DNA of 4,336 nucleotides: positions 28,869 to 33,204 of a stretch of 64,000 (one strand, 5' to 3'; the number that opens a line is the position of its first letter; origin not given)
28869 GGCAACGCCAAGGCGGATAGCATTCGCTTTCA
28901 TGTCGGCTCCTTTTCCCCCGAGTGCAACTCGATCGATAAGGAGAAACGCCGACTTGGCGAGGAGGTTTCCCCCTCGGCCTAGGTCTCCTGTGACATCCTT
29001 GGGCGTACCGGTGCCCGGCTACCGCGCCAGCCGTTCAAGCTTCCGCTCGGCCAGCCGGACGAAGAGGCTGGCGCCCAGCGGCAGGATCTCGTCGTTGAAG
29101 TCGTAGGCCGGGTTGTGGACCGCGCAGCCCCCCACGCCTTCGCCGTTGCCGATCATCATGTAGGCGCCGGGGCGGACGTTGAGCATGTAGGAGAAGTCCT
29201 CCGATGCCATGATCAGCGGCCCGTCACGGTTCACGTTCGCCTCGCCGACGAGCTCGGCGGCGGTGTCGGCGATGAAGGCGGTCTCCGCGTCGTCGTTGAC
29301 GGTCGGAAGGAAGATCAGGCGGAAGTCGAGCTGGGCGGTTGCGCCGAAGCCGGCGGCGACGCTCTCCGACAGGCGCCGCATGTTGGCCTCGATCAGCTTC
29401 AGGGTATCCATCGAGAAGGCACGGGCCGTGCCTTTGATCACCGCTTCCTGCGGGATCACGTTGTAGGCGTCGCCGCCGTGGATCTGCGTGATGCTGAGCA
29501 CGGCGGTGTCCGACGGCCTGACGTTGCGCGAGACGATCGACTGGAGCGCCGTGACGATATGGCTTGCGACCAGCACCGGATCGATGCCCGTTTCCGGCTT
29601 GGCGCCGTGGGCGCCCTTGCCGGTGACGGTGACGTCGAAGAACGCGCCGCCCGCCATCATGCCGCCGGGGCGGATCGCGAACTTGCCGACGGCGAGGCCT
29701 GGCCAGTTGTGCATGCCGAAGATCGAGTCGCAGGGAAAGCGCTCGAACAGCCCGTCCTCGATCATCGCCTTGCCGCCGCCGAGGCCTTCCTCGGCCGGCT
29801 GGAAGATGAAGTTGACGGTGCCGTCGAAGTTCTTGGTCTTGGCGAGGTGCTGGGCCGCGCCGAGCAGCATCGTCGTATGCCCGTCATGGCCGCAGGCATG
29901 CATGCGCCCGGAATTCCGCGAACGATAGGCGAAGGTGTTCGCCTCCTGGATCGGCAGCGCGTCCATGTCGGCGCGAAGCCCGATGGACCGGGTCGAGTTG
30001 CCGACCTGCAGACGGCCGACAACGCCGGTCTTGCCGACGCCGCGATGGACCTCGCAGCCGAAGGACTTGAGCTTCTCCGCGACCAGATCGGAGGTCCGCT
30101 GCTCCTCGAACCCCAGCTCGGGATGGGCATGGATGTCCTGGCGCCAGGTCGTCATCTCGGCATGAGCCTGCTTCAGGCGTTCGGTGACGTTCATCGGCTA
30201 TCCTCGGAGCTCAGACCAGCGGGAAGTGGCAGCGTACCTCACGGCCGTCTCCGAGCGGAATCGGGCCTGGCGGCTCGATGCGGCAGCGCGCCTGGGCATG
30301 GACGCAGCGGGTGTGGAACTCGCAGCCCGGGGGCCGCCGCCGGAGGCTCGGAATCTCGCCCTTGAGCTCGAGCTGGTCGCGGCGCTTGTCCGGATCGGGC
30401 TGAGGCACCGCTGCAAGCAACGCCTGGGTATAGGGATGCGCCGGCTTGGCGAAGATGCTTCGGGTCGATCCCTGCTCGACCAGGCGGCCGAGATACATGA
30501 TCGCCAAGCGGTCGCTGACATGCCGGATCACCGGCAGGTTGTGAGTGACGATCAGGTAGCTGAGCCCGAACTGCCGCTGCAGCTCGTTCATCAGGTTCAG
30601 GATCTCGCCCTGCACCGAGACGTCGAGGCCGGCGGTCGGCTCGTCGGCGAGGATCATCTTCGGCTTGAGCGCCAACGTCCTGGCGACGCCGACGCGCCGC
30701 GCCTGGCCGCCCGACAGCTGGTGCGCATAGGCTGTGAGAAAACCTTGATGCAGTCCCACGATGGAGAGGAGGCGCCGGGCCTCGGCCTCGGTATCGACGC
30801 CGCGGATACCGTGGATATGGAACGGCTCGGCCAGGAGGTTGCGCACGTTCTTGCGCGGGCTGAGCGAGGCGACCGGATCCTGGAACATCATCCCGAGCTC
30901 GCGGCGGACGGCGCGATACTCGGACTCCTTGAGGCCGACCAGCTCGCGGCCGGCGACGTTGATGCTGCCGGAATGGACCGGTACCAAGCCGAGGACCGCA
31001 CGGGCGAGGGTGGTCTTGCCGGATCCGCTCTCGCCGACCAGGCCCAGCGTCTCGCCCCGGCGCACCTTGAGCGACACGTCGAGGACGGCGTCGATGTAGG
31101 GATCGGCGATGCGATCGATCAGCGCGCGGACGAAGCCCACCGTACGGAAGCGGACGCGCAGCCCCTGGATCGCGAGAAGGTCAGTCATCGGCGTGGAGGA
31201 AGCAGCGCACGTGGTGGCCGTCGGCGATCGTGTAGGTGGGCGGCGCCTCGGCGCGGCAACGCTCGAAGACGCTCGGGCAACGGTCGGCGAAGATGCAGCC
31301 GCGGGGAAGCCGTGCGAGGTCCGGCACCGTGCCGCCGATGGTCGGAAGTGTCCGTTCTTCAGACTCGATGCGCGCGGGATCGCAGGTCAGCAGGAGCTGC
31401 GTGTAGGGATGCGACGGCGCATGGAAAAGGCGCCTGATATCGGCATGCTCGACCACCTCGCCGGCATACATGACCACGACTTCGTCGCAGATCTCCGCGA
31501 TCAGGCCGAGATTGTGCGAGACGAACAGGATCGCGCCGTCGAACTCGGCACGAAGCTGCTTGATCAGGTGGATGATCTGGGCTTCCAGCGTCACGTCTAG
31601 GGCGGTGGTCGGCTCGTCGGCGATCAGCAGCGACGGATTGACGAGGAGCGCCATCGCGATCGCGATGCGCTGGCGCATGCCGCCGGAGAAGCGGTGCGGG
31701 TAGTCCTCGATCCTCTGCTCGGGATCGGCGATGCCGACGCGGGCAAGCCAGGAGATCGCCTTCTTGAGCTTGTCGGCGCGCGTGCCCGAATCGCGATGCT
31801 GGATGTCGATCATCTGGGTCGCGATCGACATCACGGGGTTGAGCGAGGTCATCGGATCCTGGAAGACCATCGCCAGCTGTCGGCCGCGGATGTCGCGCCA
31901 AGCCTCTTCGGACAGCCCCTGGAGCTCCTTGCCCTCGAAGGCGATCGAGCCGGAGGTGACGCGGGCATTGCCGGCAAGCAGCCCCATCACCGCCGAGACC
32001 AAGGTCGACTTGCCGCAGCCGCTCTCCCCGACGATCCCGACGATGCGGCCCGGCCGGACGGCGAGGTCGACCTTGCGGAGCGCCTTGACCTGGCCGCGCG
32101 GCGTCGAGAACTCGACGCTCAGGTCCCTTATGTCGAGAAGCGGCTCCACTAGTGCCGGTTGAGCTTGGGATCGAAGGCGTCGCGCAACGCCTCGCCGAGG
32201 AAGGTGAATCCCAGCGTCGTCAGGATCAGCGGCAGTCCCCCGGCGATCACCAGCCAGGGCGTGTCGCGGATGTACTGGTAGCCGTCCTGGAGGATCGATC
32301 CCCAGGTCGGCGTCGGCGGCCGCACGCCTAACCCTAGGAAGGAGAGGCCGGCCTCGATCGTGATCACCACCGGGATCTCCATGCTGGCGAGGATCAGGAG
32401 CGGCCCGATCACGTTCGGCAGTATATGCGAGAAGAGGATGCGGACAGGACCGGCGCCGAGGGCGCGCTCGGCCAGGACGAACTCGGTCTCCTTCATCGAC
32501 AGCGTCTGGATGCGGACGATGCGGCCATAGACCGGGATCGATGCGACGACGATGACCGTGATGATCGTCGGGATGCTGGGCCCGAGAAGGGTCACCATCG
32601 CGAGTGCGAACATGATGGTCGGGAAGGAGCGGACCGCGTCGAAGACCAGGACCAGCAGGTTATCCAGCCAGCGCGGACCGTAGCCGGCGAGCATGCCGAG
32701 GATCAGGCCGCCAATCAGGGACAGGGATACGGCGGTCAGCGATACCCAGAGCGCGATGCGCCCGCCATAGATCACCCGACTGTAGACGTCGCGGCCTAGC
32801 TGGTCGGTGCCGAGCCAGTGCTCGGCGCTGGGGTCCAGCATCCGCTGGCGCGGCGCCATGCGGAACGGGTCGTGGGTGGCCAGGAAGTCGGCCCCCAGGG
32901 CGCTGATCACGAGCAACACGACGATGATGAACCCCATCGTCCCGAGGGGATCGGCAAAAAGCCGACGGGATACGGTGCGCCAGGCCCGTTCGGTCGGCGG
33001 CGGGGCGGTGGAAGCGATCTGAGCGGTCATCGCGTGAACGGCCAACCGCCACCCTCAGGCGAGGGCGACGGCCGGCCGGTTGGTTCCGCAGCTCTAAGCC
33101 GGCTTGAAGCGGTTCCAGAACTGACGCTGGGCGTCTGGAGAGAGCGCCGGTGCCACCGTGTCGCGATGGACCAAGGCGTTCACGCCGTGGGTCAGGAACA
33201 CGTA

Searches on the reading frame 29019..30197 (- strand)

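Call 7: search_protein_families(library=pfam, proteins=[window:29019-30197:-], max_evalue=0.00001)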
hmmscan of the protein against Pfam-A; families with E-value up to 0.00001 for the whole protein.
window:29019-30197:- (392 aa): 2 families
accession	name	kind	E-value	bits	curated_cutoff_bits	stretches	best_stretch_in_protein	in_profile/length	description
PF01546.33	Peptidase_M20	-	1.5e-47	162.6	24.6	1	74-384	2-205/206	Peptidase family M20/M25/M40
PF07687.19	M20_dimer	-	9.5e-13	48.5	21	1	183-280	5-102/107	Peptidase dimerisation domain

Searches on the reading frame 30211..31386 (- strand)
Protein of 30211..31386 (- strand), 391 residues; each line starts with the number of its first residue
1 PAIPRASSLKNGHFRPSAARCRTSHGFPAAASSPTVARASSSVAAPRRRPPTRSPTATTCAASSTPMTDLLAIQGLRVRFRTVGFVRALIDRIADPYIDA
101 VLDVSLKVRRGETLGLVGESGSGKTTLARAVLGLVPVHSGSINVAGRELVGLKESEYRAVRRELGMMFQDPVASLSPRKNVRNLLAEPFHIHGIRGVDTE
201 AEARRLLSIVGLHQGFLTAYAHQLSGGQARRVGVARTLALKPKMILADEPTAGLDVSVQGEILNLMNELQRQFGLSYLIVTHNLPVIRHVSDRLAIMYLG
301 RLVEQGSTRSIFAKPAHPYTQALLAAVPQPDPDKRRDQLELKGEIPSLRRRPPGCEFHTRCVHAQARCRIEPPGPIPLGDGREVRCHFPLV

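Call 7: search_protein_families(library=pfam, proteins=[window:30211-31386:-], max_evalue=0.00001)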
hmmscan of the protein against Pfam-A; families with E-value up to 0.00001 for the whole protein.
window:30211-31386:- (391 aa): 2 families
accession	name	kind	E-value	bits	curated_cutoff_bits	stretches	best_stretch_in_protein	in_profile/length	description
PF00005.33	ABC_tran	-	2.4e-30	106.3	25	1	103-252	3-137/137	ABC transporter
PF08352.17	oligo_HPY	-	5.9e-20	71.9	27.1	1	303-368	1-65/65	Oligopeptide/dipeptide transporter, C-terminal region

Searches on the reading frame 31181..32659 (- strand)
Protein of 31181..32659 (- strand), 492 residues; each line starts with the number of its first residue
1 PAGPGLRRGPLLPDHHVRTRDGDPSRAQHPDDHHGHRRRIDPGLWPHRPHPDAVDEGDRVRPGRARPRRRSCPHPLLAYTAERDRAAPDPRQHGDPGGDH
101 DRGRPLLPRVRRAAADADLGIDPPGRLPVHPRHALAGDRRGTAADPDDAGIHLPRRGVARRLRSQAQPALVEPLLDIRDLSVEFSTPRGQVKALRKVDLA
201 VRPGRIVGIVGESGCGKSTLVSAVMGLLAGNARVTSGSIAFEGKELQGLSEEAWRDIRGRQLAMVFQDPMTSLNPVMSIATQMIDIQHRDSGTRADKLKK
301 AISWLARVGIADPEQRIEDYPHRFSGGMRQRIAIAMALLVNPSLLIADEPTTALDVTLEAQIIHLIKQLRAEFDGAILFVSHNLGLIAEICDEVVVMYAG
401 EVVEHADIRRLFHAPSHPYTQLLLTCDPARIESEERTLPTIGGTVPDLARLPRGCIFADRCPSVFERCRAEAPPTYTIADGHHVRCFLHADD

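Call 48: search_protein_families(library=pfam, proteins=[window:31181-32659:-], max_evalue=0.001)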
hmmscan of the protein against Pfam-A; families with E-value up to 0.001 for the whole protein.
window:31181-32659:- (492 aa): 6 families
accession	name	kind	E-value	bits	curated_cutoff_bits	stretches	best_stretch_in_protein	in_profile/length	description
PF00005.33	ABC_tran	-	4.1e-32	112.1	25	1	194-352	1-137/137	ABC transporter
PF08352.17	oligo_HPY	-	1.5e-16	60.9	27.1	1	403-468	1-65/65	Oligopeptide/dipeptide transporter, C-terminal region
PF13304.12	AAA_21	-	1.3e-07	32.4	27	1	307-387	221-303/304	AAA domain, putative AbiEii toxin, Type IV TA system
PF13555.12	AAA_29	-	4.7e-05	23.5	27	1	201-235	19-53/61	P-loop containing region of AAA domain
PF02463.25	SMC_N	-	0.0007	19.5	40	0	199-396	20-210/220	RecF/RecN/SMC N terminal domain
PF13191.12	AAA_16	-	0.00094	20.2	32.6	0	200-237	18-58/167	AAA ATPase domain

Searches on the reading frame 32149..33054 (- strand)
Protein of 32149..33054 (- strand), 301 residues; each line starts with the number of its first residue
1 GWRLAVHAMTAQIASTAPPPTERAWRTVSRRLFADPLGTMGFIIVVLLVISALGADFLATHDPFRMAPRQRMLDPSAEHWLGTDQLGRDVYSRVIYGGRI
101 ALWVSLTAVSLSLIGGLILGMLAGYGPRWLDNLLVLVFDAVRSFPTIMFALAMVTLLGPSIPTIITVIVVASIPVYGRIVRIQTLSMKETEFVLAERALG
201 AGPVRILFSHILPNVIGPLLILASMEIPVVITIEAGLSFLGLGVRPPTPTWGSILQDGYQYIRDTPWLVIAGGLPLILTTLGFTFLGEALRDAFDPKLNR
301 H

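Call 7: search_protein_families(library=pfam, proteins=[window:32149-33054:-], max_evalue=0.00001)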
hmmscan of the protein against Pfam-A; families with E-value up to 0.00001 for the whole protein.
window:32149-33054:- (301 aa): 2 families
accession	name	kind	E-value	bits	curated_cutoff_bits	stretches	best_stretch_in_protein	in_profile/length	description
PF00528.27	BPD_transp_1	-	1.2e-26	94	26.4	1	116-299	1-183/184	Binding-protein-dependent transport system inner membrane component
PF12911.12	OppC_N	-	1.3e-07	31.8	23.9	1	25-74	3-52/53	N-terminal TM domain of oligopeptide transport permease C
